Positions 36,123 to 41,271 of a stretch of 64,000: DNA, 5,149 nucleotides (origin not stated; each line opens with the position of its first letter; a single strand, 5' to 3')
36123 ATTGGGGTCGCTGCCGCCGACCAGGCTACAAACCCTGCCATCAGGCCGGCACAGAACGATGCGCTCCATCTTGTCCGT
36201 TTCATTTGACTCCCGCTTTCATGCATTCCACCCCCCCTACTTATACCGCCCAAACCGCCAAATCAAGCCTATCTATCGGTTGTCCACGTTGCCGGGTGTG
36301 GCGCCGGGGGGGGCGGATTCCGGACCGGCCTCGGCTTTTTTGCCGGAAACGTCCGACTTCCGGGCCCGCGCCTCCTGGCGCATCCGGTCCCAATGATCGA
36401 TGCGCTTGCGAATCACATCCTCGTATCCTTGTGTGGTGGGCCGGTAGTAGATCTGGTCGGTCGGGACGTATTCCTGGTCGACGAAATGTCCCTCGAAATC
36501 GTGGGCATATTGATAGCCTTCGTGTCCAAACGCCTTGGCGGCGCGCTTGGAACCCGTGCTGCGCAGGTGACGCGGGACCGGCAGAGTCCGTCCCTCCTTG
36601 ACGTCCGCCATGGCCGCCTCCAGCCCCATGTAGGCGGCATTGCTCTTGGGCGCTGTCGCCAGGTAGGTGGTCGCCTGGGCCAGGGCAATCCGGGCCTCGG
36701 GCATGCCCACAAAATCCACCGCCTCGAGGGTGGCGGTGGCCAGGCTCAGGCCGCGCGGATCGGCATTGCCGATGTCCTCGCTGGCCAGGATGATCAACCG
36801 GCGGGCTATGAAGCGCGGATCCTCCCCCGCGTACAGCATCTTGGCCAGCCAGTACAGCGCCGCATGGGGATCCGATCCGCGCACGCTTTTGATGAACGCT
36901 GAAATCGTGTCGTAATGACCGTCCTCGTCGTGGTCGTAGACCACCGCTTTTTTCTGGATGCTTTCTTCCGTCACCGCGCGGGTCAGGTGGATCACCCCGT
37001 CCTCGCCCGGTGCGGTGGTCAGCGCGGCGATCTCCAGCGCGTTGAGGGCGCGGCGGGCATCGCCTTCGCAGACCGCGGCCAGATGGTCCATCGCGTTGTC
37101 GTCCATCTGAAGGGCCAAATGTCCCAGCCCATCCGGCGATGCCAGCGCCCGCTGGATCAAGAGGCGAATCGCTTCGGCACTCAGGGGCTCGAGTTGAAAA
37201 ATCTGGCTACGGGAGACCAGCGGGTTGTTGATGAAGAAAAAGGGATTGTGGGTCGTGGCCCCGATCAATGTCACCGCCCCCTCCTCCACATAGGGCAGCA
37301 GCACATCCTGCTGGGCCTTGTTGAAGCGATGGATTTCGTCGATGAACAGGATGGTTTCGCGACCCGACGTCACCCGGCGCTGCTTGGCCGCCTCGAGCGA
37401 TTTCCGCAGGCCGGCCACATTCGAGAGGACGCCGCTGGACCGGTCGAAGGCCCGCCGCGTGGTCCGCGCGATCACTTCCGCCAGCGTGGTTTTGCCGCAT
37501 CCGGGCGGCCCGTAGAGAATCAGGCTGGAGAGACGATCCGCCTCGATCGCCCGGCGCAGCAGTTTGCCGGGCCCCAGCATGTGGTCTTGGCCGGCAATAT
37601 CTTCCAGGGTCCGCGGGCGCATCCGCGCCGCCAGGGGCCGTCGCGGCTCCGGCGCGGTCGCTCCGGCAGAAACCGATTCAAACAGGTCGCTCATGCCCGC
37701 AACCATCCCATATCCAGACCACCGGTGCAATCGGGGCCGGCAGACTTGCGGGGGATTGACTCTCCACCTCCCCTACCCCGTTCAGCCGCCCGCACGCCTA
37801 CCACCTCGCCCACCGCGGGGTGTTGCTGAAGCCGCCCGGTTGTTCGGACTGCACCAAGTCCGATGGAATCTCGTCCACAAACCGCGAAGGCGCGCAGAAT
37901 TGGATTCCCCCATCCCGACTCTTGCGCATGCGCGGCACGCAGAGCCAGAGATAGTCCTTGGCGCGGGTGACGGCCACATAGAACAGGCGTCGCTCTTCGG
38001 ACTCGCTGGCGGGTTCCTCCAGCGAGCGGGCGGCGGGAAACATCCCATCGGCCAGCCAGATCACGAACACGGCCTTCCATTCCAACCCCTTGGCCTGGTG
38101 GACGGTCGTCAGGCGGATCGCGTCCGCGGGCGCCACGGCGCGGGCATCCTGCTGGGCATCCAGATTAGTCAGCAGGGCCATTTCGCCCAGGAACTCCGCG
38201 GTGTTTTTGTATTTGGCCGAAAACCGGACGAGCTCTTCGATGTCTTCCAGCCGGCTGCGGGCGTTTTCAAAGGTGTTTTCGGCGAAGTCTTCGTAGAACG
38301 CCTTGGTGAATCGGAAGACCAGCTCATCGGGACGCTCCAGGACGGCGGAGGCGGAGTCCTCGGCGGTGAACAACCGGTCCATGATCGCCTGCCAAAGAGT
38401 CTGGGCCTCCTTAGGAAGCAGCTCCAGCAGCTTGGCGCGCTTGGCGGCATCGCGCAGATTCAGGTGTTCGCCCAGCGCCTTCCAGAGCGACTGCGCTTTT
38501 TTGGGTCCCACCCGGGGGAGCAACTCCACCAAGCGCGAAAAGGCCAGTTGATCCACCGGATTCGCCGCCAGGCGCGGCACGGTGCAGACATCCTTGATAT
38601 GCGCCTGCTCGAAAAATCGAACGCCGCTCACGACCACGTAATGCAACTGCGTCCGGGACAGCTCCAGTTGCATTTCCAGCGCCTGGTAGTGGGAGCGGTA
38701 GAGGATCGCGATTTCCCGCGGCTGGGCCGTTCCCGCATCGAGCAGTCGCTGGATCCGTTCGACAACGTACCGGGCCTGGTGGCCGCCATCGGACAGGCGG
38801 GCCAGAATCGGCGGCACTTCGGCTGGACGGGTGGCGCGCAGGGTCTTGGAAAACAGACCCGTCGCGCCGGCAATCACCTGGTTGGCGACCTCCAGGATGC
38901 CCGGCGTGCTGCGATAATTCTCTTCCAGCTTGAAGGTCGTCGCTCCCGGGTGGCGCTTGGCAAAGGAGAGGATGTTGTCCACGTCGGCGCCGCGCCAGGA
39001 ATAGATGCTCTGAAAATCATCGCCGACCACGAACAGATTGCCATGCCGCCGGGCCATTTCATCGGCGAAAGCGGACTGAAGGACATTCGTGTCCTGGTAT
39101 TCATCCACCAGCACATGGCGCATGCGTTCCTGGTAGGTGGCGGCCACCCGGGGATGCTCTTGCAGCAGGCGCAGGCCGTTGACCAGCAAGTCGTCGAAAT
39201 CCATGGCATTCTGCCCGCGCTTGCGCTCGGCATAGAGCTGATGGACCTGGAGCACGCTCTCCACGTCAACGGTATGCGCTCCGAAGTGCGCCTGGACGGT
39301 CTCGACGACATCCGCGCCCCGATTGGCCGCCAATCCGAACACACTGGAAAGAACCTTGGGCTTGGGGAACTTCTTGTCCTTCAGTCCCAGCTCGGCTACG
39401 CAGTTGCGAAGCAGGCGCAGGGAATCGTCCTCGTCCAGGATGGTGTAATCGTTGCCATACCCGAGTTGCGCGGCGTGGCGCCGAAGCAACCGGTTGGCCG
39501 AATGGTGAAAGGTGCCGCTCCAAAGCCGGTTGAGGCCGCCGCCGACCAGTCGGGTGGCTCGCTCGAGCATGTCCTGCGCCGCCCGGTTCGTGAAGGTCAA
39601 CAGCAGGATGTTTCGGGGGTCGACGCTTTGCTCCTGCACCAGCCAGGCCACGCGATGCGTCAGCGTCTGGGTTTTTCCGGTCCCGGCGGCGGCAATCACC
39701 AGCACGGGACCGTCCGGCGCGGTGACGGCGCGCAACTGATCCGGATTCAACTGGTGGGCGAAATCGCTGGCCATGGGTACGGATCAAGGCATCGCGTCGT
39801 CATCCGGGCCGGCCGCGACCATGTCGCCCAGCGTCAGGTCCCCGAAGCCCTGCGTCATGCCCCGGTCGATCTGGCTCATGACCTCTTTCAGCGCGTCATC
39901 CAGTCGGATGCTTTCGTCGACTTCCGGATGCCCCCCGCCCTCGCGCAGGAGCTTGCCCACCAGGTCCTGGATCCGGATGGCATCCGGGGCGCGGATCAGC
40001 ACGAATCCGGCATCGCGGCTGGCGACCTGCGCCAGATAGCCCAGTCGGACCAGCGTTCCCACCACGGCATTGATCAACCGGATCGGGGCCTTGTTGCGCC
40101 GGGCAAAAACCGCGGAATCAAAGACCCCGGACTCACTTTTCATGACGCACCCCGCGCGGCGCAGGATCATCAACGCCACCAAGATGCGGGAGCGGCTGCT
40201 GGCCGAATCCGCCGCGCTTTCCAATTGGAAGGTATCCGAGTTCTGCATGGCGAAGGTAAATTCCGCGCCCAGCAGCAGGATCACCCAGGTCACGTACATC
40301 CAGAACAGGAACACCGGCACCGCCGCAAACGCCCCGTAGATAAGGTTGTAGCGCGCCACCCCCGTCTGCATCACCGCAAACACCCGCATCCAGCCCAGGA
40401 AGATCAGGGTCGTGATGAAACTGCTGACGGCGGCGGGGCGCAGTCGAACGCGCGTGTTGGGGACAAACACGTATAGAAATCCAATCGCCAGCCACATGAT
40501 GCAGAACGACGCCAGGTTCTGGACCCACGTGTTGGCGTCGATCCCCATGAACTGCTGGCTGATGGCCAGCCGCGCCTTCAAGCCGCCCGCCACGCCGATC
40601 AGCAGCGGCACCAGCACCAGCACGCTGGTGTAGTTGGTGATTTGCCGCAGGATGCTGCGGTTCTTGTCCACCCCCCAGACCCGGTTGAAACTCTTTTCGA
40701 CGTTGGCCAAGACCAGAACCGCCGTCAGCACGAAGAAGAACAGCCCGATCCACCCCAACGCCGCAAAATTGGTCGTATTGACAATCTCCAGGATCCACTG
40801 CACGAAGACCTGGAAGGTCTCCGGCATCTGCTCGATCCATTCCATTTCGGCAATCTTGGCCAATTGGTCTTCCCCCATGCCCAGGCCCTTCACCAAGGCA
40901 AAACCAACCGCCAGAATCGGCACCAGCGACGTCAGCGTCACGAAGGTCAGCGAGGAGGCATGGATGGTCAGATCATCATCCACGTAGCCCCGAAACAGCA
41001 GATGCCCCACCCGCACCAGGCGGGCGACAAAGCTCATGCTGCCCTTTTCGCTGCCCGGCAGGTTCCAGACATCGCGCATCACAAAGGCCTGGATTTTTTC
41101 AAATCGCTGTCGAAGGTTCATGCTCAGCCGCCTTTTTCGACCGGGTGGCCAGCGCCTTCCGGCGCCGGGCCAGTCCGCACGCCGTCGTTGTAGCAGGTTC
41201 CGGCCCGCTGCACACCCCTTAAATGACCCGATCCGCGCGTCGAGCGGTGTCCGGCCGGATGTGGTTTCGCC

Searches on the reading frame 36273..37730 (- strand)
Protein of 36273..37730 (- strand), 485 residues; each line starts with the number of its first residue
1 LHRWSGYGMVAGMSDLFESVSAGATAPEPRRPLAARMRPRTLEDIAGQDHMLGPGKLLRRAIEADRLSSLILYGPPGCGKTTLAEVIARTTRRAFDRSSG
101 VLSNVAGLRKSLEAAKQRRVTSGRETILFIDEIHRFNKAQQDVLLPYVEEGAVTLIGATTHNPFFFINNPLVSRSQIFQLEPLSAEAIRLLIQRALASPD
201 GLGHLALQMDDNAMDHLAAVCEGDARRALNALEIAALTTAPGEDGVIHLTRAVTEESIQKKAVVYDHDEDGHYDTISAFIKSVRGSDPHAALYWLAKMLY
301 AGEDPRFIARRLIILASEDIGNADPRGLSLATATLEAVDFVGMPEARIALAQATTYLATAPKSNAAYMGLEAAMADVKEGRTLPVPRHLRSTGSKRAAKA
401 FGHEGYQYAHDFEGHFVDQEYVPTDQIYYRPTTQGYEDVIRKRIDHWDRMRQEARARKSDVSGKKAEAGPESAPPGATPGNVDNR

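Call 52: search_protein_families(library=pfam, proteins=[window:36273-37730:-], max_evalue=0.00001)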
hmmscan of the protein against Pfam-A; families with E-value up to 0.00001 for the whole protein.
window:36273-37730:- (485 aa): 9 families
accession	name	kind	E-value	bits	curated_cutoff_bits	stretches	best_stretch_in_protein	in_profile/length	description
PF12002.13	MgsA_C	-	1.4e-64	217.5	27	1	285-447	1-166/167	MgsA AAA+ ATPase C terminal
PF16193.11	AAA_assoc_2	-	8.2e-28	96.9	34.3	1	205-284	3-81/81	AAA C-terminal domain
PF05496.18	RuvB_N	-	3.6e-15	56.5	27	1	37-156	1-116/159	Holliday junction DNA helicase RuvB P-loop domain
PF00004.35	AAA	-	1.2e-14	55.3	21.2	1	70-178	1-126/131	ATPase family associated with various cellular activities (AAA)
PF07728.20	AAA_5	-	3.2e-08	34.1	22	1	70-155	2-97/139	AAA domain (dynein-related subfamily)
PF13191.12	AAA_16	-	5.8e-07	30.6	32.6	0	61-94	18-51/167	AAA ATPase domain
PF13173.12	AAA_14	-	6.2e-07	29.9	27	1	70-186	5-126/129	AAA domain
PF00158.32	Sigma54_activat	-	1.6e-06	28.3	20.2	0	119-162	88-131/168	Sigma-54 interaction domain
PF01078.27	Mg_chelatase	-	1.7e-06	28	20.3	0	68-87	23-42/207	Magnesium chelatase, subunit ChlI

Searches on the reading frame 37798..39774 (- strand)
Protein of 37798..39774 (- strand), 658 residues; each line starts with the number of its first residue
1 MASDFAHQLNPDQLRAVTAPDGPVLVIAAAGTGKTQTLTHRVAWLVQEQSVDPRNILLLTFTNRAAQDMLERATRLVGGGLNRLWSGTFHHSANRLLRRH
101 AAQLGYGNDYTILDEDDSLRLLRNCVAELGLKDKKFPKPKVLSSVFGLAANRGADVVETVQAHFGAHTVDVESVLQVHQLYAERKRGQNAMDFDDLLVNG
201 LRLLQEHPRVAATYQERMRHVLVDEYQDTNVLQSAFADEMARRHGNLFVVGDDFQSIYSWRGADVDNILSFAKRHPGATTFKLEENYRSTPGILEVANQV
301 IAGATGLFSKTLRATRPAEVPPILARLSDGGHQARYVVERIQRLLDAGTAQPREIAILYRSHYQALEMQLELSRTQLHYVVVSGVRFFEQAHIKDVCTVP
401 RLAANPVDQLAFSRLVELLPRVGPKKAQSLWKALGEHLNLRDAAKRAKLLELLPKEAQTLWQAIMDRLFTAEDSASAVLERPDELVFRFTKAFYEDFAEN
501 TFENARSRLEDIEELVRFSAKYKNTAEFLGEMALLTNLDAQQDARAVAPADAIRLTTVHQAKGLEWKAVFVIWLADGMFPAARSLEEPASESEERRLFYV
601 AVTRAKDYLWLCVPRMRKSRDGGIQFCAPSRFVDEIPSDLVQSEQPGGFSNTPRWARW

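Call 52: search_protein_families(library=pfam, proteins=[window:37798-39774:-], max_evalue=0.00001)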
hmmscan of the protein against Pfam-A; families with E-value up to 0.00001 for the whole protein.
window:37798-39774:- (658 aa): 6 families
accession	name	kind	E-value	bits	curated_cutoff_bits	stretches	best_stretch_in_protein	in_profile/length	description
PF00580.27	UvrD-helicase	-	2.4e-78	264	23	1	9-275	1-270/271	UvrD/REP helicase N-terminal domain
PF13361.12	UvrD_C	-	4.6e-51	174.7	25.6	1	282-612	2-346/350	UvrD-like helicase C-terminal domain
PF13245.12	AAA_19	-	7.8e-22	78.3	25.1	1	13-259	1-132/134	AAA domain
PF13538.12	UvrD_C_2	-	1.9e-12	47.3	27.4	1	553-612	2-52/52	UvrD-like helicase C-terminal domain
PF13604.12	AAA_30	-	9.1e-09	35.8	27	0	8-115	1-96/191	AAA domain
PF01443.25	Viral_helicase1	-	4.5e-06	27.1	21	0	484-609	114-224/228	Viral superfamily 1 RNA helicase core domain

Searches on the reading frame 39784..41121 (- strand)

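Call 52: search_protein_families(library=pfam, proteins=[window:39784-41121:-], max_evalue=0.00001)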
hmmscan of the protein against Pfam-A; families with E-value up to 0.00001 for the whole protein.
window:39784-41121:- (445 aa): 1 family
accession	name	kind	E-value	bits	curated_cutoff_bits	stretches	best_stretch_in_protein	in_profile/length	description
PF03631.20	Virul_fac_BrkB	-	8.1e-50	170.3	33.7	1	48-295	2-258/259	Virulence factor BrkB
